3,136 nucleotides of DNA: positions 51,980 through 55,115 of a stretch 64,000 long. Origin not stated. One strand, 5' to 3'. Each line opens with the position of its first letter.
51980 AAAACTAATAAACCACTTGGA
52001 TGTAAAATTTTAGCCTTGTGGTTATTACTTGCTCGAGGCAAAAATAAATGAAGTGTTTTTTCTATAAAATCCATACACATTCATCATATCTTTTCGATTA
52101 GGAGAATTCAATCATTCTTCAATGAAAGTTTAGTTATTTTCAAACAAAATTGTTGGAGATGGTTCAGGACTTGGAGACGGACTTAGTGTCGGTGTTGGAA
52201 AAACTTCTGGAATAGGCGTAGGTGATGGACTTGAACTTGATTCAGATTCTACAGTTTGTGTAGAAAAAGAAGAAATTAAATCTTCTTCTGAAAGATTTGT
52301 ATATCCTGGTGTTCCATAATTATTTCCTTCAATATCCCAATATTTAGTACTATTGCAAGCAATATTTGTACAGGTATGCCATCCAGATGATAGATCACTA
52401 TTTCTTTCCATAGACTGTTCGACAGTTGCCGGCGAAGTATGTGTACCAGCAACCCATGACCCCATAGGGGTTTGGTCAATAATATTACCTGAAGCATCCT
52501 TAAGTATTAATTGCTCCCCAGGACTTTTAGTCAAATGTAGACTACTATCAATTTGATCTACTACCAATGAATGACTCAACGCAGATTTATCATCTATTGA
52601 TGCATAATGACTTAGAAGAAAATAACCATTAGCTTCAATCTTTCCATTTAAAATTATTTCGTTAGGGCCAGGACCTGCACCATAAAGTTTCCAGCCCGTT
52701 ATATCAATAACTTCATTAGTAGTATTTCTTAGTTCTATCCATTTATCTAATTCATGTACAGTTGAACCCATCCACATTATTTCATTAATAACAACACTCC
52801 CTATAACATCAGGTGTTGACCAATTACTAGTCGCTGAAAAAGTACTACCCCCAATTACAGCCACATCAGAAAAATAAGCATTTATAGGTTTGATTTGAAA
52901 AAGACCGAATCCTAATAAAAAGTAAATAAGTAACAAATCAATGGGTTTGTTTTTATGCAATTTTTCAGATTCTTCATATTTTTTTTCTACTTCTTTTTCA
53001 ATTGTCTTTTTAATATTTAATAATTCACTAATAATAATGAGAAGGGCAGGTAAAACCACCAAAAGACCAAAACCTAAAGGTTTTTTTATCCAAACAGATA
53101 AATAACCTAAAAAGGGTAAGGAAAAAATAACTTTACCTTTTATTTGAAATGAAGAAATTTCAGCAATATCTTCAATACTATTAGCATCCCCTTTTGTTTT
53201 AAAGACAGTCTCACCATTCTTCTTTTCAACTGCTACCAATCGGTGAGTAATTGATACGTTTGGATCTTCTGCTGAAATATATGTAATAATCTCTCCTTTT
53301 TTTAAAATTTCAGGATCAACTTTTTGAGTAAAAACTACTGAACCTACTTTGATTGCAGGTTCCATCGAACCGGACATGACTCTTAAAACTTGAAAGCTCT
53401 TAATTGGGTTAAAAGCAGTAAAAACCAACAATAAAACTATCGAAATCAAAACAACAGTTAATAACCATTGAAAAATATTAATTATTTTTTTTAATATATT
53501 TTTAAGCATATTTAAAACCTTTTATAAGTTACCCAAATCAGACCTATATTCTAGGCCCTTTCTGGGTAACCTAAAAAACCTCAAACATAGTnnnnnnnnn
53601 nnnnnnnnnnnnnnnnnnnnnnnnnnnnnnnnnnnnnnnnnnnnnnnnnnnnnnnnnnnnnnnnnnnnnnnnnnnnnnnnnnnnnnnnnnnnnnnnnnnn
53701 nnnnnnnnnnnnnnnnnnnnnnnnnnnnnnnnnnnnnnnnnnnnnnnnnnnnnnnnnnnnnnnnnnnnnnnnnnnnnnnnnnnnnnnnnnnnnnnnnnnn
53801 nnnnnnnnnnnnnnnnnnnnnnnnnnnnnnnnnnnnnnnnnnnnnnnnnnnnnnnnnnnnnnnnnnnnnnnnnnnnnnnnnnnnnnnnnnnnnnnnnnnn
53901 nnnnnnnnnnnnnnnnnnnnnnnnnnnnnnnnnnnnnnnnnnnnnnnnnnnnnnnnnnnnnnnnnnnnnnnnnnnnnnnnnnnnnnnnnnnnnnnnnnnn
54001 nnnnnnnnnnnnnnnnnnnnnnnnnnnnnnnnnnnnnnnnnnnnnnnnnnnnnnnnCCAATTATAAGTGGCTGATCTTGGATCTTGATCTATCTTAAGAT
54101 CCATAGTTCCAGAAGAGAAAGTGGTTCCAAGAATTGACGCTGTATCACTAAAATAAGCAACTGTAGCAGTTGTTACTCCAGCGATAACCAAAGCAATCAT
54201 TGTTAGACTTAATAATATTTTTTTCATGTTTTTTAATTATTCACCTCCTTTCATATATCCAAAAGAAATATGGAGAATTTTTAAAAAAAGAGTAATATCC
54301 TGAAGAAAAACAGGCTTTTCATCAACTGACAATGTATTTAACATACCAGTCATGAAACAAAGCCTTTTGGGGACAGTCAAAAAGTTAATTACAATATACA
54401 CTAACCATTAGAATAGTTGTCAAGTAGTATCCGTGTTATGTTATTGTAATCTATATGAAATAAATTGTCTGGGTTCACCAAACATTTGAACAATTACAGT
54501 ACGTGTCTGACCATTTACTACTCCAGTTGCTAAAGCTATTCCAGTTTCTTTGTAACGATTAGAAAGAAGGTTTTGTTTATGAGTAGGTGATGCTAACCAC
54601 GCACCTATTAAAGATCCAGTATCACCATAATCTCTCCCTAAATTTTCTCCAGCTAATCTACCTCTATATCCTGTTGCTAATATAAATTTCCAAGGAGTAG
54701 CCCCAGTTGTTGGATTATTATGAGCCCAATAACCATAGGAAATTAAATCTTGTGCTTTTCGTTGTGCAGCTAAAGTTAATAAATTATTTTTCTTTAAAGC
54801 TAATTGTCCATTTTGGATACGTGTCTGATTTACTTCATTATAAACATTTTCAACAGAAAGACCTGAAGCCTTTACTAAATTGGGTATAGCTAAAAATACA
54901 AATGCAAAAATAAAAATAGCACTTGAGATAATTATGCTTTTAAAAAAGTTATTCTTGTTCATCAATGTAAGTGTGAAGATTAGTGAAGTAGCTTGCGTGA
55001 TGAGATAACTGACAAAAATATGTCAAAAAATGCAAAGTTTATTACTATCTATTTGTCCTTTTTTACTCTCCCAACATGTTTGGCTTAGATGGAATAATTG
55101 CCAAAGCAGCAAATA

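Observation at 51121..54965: SipW-LTD signal peptidase next to a SipW-cognate TasA/camelysin-like secreted protein, flanked by two CAP-domain proteins: a candidate secreted fibre or adhesin module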

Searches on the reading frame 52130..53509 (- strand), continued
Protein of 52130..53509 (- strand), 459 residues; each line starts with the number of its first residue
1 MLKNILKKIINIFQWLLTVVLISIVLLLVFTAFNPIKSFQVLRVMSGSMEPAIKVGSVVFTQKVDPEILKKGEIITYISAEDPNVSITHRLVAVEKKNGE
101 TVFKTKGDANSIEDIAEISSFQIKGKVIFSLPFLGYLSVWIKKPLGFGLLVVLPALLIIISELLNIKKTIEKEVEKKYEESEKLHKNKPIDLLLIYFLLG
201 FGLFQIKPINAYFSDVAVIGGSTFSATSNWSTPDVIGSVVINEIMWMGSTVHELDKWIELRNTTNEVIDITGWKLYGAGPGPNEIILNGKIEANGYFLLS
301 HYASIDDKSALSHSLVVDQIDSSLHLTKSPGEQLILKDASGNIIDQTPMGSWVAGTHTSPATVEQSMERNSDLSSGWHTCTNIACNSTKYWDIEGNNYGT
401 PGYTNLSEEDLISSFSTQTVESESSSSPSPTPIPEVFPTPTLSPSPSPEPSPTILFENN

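Call 42: predict_structure(alignment_id=A3)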
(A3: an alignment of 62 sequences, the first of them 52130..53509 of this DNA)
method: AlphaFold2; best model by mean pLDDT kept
length: 459 residues; sequences in the alignment: 62
mean_pLDDT: 82.0   pTM: 0.47
mean pLDDT of the five models: 82.0, 80.7, 79.1, 78.9, 77.6
residues with pLDDT >= 90: 254; 70-90: 99; 50-70: 42; < 50: 64
segments of 3 or more residues with pLDDT < 50: 184-187, 210-212, 214-236, 413-426, 428-430, 434-439, 444-447
pLDDT, mean of each block of 10 residues (from residue 1): 89 90 81 75 95 96 97 97 96 97 97 97 97 89 83 83 90 85 51 75 60 45 39 60 96 97 96 92 90 98 98 98 89 92 93 87 92 88 96 95 85 46 41 43 47 51
secondary structure, 60 per line:
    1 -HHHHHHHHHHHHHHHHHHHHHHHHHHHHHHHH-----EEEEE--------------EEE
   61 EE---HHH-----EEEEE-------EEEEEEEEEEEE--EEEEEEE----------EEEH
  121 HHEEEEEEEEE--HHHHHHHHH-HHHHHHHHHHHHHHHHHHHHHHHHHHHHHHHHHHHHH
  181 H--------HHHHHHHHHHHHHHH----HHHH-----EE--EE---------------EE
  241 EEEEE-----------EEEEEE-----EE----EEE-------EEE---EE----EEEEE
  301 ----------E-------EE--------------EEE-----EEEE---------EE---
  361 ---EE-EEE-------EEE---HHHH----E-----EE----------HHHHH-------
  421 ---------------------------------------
elements in order: H2-33 E39-43 E58-62 E74-78 E86-97 E100-106 E117-119 E123-131 H134-142 H144-181 H190-204 H209-212 E239-245 E257-262 E274-276 E284-286 E296-300 E335-337 E343-346 E367-369 E377-379 H383-386 H409-413

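Call 53: fold_search(model_id=the predicted structure, library=pdb)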
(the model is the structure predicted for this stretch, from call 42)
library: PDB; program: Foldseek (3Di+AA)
matches with E <= 10: 857; with E <= 0.001: 12
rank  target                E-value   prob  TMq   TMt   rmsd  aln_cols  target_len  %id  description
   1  7p2q_A                3.8e-06  1.00  0.22  0.61   5.8       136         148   26  Human Signal Peptidase Complex Paralog C (SPC-C) (released 2021-10-06)
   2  7p2p_A                3.9e-05  1.00  0.23  0.62   6.6       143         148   24  Human Signal Peptidase Complex Paralog A (SPC-A) (released 2021-10-06)
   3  1ifr                  6.2e-05  1.00  0.18  0.63   4.5       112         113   14  Structure of Lamin A/C Globular Domain (released 2002-07-17)
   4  3gef_A                8.6e-05  1.00  0.21  0.71   6.3       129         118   15  Crystal structure of the R482W mutant of lamin A/C (released 2009-08-04)
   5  6rpr_B                2.3e-04  1.00  0.17  0.59   4.6       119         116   13  LEM domain of Emerin mutant T43I in complex with BAF dimer and the Igfold of the lamin A/C (released 2020-03-04)
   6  3umn_B                2.4e-04  1.00  0.17  0.59   4.1       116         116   19  Crystal Structure of Lamin-B1 (released 2011-11-30)
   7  6ghd_B                3.6e-04  1.00  0.17  0.58   4.6       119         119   13  Structural analysis of the ternary complex between lamin A/C, BAF and emerin identifies an interface disrupted in auto (released 2018-08-08)
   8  7crg_B                4.2e-04  1.00  0.18  0.56   4.1       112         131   15  Beta-strand-mediated dimeric formation of the extended Ig-like domains of human lamin A/C (released 2021-08-25)
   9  6ghd_F                5.0e-04  1.00  0.18  0.59   4.3       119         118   13  Structural analysis of the ternary complex between lamin A/C, BAF and emerin identifies an interface disrupted in auto (released 2018-08-08)
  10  3jt0_A                5.9e-04  1.00  0.20  0.72   3.7       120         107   17  Crystal Structure of the C-terminal fragment (426-558) Lamin-B1 from Homo sapiens, Northeast Structural Genomics Conso (released 2009-09-22)
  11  7crg_A                7.0e-04  1.00  0.18  0.55   4.1       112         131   15  Beta-strand-mediated dimeric formation of the extended Ig-like domains of human lamin A/C (released 2021-08-25)
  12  4n31_B                7.9e-04  1.00  0.17  0.54   6.3       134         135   15  Structure and activity of Streptococcus pyogenes SipA: a signal peptidase homologue essential for pilus polymerisation (released 2014-08-20)
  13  3umn_A                1.0e-03  1.00  0.18  0.62   4.2       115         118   23  Crystal Structure of Lamin-B1 (released 2011-11-30)
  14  4n31_A                1.1e-03  1.00  0.17  0.53   6.4       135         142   15  Structure and activity of Streptococcus pyogenes SipA: a signal peptidase homologue essential for pilus polymerisation (released 2014-08-20)
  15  7yvd_C                1.2e-03  1.00  0.17  0.53   4.2       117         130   12  The crystal structure of the progerin C-terminal peptide and the Ig-like domain of lamin A/C (released 2023-08-30)
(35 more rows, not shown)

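Call 61: search_protein_families(library=pfam, alignment_id=A3, max_evalue=0.01)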
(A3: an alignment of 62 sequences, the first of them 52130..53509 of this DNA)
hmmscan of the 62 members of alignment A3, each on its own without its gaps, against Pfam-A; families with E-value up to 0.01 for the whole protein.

A. member 1, window:52130-53509:- (459 aa): 2 families
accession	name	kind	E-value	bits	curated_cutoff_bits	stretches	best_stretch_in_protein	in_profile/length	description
PF00932.25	LTD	-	9.9e-13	48.9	34.3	1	236-347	5-105/109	Lamin Tail Domain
PF10502.14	Peptidase_S26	-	0.00074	20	22.9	1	21-94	5-80/168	Signal peptidase, peptidase S26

B. families by the number of members that match (of 62 scanned): 5 families
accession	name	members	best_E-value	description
PF00932.25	LTD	62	1.1e-19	Lamin Tail Domain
PF10502.14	Peptidase_S26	48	2.1e-08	Signal peptidase, peptidase S26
PF00717.28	Peptidase_S24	30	2.5e-06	Peptidase S24-like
PF07690.21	MFS_1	1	0.0086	Major Facilitator Superfamily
PF13687.11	DUF4153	1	0.01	Domain of unknown function (DUF4153)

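Call 62: search_protein_families(library=ncbifam, alignment_id=A3, max_evalue=0.05)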
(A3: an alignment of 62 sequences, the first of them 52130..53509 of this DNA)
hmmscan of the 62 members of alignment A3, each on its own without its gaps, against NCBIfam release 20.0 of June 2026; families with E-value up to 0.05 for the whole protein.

A. member 1, window:52130-53509:- (459 aa): 4 families
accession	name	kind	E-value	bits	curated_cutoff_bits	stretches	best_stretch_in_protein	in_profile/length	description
TIGR02228.1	sigpep_I_arch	equivalog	6.8e-33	113.8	51.85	1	10-162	4-154/158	signal peptidase I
NF046067.1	SigPepSipWBacil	equivalog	1.8e-30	105.9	190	1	7-187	2-185/189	signal peptidase I SipW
TIGR02227.1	sigpep_I_bact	equivalog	9.6e-08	32.1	47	1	22-95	3-78/162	signal peptidase I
TIGR02754.1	sod_Ni_protease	equivalog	0.00092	19.6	63.25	1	43-127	2-88/90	nickel-type superoxide dismutase maturation protease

B. families by the number of members that match (of 62 scanned): 17 families
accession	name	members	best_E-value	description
TIGR02228.1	sigpep_I_arch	62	1.2e-36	signal peptidase I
NF046067.1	SigPepSipWBacil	62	6e-36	signal peptidase I SipW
TIGR02227.1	sigpep_I_bact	60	3.1e-10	signal peptidase I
TIGR02754.1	sod_Ni_protease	35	1.2e-10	nickel-type superoxide dismutase maturation protease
NF033680.1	exonuc_ExeM-GG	21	4e-06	extracellular exonuclease ExeM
TIGR04088.1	cognate_SipW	15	1.2e-05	SipW-dependent-type signal peptide-containing protein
NF008114.0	PRK10861.1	8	3.5e-06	signal peptidase I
NF041076.1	cyt_b_SoxC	5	0.0079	proton pump complex cytochrome B SoxC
TIGR03943.1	TIGR03943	2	0.0026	TIGR03943 family putative permease subunit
NF033218.1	anchor_AmaP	2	0.04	alkaline shock response membrane anchor protein AmaP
NF052345.1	S_layer_anammox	1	0.0056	Kustd1514 family S-layer glycoprotein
NF033186.1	internalin_K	1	0.006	class 1 internalin InlK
NF053778.1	LigStilDioxAlpha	1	0.016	lignostilbene-alpha,beta-dioxygenase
TIGR01732.1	tiny_TM_bacill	1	0.021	YjcZ family sporulation protein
NF004285.1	PRK05696.1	1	0.031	flagellar basal body-associated protein FliL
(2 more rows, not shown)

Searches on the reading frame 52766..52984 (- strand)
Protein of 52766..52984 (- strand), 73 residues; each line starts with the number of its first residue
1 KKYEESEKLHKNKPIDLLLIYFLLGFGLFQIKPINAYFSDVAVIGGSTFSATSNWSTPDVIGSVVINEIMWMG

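Call 6: search_protein_families(library=ncbifam, proteins=[window:52766-52984:-], max_evalue=10)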
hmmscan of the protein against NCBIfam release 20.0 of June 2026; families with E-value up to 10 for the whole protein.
seq(73 aa): 0 families

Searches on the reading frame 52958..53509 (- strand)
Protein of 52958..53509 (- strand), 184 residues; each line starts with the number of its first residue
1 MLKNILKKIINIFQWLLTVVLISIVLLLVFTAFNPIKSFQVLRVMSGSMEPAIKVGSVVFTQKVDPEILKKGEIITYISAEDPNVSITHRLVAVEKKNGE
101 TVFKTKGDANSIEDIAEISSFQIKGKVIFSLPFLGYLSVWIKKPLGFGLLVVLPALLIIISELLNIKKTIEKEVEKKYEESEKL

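Call 44: search_solved_structures(query=window:52958-53509:-, max_evalue=0.01, show_alignments=1)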
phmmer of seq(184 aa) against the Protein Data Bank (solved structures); distinct sequences matched with E-value up to 0.01: 3.
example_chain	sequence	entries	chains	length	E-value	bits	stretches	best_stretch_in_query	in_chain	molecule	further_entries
7p2q_A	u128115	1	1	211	3.6e-11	46.7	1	37-158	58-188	Signal peptidase complex catalytic subunit SEC11C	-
7p2p_A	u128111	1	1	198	9e-10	42.1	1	38-117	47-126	Signal peptidase complex catalytic subunit SEC11A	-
9rjb_A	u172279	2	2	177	1.8e-09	41.2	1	38-117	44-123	Signal peptidase complex catalytic subunit SEC11A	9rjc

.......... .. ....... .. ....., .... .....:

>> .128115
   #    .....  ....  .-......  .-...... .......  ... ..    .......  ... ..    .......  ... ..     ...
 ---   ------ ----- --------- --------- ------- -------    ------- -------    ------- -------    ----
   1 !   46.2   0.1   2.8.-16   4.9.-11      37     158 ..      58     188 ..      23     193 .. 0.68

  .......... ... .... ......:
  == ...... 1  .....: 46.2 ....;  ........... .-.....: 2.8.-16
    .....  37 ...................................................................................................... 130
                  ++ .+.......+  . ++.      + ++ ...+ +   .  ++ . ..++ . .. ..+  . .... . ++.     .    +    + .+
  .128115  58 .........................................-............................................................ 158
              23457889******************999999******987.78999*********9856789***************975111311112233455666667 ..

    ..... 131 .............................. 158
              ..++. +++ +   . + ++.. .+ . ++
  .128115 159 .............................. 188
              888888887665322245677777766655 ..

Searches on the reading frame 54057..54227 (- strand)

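Call 6: search_protein_families(library=ncbifam, proteins=[window:54057-54227:-], max_evalue=10)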
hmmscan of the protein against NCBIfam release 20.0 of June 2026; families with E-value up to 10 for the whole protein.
seq(57 aa): 3 families
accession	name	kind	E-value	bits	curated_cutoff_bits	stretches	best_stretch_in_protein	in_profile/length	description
TIGR04088.1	cognate_SipW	domain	0.0054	16.9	19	1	11-41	4-33/34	SipW-dependent-type signal peptide-containing protein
NF038040.1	phero_PhrK_fam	equivalog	0.014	15.6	35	1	1-20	1-20/40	PhrK family phosphatase-inhibitory pheromone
NF046066.1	BioflmMtrxTasA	equivalog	0.017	14.5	450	1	2-48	5-50/264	biofilm matrix protein TasA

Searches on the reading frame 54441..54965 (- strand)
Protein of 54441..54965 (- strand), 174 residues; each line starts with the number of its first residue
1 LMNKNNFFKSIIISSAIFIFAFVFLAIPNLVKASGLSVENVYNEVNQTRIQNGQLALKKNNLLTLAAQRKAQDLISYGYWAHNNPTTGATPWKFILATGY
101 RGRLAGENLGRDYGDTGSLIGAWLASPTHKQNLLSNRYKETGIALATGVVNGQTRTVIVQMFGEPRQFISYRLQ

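Call 3: search_protein_families(library=pfam, proteins=[window:54441-54965:-], max_evalue=0.01)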
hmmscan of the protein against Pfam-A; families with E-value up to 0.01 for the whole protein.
window:54441-54965:- (174 aa): 1 family
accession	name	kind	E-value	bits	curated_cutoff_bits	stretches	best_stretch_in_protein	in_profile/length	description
PF00188.32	CAP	-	3e-10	41.4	21.1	1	43-160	2-115/117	Cysteine-rich secretory protein family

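Call 4: search_protein_families(library=ncbifam, proteins=[window:54441-54965:-], max_evalue=0.01)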
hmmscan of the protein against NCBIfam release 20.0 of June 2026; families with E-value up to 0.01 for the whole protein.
window:54441-54965:- (174 aa): 2 families
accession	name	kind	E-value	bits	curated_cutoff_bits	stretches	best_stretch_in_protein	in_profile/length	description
TIGR02909.1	spore_YkwD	subfamily_domain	8.5e-22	77.4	171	1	40-162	7-125/127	uncharacterized protein, YkwD family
NF052539.1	DivAsocLipDalA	equivalog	1.1e-11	44.9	200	1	40-145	50-154/169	divisome-associated lipoprotein DalA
